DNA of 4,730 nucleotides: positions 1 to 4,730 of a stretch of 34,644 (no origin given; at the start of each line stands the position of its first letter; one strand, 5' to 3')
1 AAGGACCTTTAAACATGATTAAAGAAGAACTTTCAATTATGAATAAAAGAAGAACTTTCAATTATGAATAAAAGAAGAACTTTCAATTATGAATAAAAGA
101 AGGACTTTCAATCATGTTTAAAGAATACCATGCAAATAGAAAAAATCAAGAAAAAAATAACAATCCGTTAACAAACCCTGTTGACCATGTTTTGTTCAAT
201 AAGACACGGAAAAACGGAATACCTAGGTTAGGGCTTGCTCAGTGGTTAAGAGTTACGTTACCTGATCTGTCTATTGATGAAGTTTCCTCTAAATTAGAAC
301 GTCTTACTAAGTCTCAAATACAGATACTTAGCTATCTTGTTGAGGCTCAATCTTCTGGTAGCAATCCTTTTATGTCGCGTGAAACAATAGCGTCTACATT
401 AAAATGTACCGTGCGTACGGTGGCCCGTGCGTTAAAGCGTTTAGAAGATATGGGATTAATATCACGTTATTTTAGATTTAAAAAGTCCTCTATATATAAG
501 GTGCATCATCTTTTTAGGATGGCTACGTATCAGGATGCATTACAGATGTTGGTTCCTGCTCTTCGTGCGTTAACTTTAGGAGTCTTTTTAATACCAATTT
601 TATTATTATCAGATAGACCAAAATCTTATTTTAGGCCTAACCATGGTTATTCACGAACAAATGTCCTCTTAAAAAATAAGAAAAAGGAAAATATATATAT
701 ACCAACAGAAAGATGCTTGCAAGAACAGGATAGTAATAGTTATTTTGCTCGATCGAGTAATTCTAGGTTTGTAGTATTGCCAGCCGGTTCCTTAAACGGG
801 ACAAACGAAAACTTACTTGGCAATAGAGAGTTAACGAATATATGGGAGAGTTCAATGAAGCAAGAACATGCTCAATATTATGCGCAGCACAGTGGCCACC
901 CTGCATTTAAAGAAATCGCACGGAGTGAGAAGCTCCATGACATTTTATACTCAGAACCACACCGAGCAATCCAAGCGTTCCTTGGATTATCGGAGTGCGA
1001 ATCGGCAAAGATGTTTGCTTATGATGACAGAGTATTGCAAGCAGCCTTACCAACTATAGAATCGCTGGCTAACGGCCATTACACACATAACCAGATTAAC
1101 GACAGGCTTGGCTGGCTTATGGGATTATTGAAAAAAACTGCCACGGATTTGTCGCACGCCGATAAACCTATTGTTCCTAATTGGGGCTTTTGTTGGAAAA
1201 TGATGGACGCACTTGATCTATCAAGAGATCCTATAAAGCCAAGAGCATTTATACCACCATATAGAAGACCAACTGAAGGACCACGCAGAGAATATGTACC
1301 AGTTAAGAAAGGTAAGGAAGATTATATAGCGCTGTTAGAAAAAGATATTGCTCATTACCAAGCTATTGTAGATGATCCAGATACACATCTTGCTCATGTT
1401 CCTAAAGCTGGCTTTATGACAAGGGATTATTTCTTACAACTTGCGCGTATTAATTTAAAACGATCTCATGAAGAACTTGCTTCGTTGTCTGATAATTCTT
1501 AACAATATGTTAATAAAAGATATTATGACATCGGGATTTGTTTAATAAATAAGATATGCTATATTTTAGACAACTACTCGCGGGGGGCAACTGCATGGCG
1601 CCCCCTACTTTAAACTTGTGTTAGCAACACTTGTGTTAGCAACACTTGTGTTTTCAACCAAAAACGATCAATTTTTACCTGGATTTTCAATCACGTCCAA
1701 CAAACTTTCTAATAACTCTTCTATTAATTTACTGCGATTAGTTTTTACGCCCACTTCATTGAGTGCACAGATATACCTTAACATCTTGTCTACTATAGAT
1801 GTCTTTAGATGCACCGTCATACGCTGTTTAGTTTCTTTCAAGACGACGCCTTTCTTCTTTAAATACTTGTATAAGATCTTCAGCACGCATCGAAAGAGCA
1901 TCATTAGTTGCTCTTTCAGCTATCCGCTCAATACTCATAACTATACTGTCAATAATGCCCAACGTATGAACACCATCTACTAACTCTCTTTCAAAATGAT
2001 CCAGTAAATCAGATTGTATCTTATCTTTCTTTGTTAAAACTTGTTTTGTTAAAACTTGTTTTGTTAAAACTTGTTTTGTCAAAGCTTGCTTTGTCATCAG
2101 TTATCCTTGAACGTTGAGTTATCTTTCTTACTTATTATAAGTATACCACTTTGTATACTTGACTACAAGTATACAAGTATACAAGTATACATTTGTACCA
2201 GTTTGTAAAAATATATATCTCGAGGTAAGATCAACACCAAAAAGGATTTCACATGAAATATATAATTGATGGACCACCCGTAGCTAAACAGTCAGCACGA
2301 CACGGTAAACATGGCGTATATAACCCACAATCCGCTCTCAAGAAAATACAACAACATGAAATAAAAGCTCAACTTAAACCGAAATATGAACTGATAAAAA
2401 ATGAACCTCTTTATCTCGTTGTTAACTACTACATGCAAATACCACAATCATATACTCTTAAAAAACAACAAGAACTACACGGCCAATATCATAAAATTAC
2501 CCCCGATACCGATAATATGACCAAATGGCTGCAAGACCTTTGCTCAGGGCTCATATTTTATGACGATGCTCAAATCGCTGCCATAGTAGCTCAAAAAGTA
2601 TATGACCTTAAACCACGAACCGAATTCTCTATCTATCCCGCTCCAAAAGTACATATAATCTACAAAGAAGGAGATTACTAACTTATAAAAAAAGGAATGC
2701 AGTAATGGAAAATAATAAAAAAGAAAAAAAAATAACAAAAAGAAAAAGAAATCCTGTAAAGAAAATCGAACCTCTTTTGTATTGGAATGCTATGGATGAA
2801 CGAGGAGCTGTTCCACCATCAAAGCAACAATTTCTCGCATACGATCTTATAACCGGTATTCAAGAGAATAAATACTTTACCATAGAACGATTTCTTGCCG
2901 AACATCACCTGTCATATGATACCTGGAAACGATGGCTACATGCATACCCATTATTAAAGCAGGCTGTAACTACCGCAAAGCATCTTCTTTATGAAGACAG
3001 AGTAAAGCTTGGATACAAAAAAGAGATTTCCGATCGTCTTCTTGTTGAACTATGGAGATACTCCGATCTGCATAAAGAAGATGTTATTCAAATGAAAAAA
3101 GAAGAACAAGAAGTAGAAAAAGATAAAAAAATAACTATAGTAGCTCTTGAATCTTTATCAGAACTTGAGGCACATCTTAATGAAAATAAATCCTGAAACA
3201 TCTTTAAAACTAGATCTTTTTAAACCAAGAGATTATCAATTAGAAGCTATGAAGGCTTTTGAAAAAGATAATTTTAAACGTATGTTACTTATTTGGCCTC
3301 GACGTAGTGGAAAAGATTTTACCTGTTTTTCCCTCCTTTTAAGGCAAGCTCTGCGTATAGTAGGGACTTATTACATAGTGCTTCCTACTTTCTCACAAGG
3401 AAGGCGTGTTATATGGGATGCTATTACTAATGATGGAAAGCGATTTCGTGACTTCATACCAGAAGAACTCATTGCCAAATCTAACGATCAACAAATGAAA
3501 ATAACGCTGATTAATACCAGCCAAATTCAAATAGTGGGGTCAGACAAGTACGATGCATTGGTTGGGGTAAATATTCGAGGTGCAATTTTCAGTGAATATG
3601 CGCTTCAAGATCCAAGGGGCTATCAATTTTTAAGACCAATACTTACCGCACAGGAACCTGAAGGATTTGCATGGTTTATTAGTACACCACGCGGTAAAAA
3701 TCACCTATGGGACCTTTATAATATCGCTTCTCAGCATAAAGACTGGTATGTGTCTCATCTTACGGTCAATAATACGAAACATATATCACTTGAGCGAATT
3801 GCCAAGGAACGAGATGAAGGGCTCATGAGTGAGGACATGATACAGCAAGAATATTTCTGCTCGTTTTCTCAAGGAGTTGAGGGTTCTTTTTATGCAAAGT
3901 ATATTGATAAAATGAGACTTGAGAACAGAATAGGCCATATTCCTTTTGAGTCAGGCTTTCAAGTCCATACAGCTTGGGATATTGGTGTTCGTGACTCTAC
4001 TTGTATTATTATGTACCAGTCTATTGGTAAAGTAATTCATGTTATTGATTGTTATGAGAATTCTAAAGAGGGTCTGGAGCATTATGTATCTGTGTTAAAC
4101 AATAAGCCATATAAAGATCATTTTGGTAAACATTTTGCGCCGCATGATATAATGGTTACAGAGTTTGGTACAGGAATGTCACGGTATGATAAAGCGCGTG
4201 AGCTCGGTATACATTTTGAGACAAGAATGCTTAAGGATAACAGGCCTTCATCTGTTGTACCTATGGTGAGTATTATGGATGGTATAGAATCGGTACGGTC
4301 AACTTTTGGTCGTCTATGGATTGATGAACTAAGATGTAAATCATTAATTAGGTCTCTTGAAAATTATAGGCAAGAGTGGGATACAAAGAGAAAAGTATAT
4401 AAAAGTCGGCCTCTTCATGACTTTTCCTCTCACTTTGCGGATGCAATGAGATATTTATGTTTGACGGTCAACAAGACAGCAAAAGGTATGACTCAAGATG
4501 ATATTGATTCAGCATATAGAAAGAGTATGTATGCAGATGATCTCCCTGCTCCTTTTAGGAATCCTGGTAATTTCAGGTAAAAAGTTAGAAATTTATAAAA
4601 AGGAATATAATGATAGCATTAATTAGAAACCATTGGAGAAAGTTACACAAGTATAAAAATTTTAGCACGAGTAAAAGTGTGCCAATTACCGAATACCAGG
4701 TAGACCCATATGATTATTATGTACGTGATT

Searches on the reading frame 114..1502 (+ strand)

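Call 7: search_protein_families(library=phrogs, proteins=[window:114-1502:+], max_evalue=0.001)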
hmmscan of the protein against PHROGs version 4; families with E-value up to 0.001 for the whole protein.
window:114-1502:+ (462 aa): 6 families
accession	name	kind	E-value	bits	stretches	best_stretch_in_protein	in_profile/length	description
phrog_270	-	DNA, RNA and nucleotide metabolism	8.2e-09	36.3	1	62-132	43-117/383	replication initiation protein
phrog_391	-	DNA, RNA and nucleotide metabolism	1.7e-07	32.2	1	60-130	11-88/298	replication initiation O-like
phrog_8102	-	DNA, RNA and nucleotide metabolism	8e-07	29.4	1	54-129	22-105/337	replication initiation protein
phrog_186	-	DNA, RNA and nucleotide metabolism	1.5e-06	29.1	1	61-125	38-101/308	DnaD-like helicase loader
phrog_1835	-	DNA, RNA and nucleotide metabolism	2.6e-06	28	1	63-126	43-107/301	HTH DNA binding protein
phrog_428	-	DNA, RNA and nucleotide metabolism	2.9e-06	27.7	1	85-130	126-175/455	replication initiation protein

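Call 18: search_protein_families(library=pfam, proteins=[window:114-1502:+], max_evalue=0.01)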
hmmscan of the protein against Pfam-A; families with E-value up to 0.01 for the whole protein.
window:114-1502:+ (462 aa): 8 families
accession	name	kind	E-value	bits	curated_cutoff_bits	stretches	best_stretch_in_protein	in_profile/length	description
PF13545.12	HTH_Crp_2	-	9.4e-08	32.4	27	1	73-118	5-55/70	Crp-like helix-turn-helix domain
PF13730.12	HTH_36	-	1.2e-07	31.9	25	1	63-116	2-55/55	Helix-turn-helix domain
PF01047.28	MarR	-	0.00011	22.4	24.6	1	87-119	18-50/59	MarR family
PF00325.26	Crp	-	0.00016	21.8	21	1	87-116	3-32/32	Bacterial regulatory proteins, crp family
PF13412.12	HTH_24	-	0.00025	21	21.9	1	65-116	2-47/48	Winged helix-turn-helix DNA-binding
PF08279.18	HTH_11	-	0.00026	21.2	25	1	84-115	14-44/55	HTH domain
PF22381.2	Staph_reg_Sar_Rot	-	0.0003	21.3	27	1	60-119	8-61/85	Transcriptional regulator SarA/Rot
PF13384.12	HTH_23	-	0.0061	16.8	24.6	0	87-115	18-46/50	Homeodomain-like domain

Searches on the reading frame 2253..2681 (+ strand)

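Call 100: search_protein_families(library=pfam, proteins=[window:2253-2681:+], max_evalue=0.01)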
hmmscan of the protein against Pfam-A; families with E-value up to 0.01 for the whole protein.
window:2253-2681:+ (142 aa): 1 family
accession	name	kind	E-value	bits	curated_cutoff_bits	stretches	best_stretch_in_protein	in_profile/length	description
PF05866.16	RusA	-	2.7e-18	67.2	22.8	1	7-127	2-123/124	Endodeoxyribonuclease RusA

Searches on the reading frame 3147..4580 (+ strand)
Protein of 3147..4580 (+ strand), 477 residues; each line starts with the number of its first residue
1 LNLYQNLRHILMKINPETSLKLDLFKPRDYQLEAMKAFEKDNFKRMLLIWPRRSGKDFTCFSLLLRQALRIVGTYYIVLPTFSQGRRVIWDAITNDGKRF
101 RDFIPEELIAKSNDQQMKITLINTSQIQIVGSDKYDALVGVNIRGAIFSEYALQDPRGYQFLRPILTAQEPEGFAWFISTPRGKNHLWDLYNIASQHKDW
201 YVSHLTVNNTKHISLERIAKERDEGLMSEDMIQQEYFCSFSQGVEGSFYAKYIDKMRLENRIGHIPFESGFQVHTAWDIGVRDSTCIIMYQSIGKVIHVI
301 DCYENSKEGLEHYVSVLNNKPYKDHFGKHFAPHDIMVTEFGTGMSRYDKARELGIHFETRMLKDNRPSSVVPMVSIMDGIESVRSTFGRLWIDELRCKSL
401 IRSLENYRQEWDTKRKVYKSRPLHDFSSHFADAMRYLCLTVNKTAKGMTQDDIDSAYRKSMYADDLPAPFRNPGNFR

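Call 7: search_protein_families(library=phrogs, proteins=[window:3147-4580:+], max_evalue=0.001)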
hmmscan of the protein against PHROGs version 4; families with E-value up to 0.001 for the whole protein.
window:3147-4580:+ (477 aa): 5 families
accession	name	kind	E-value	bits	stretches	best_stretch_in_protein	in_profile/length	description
phrog_2472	-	unknown function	1.2e-46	160.6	1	238-445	109-312/324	-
phrog_2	-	head and packaging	7.4e-30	105.3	1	22-447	261-597/807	terminase large subunit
phrog_7579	-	head and packaging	1.2e-08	35.5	1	38-254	12-227/239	terminase large subunit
phrog_6672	-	head and packaging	4.2e-07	30.6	1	375-446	67-134/145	terminase large subunit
phrog_10250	-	head and packaging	1.4e-06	29.2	1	227-442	5-216/228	terminase large subunit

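Call 18: search_protein_families(library=pfam, proteins=[window:3147-4580:+], max_evalue=0.01)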
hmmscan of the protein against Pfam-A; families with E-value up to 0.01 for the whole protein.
window:3147-4580:+ (477 aa): 0 families
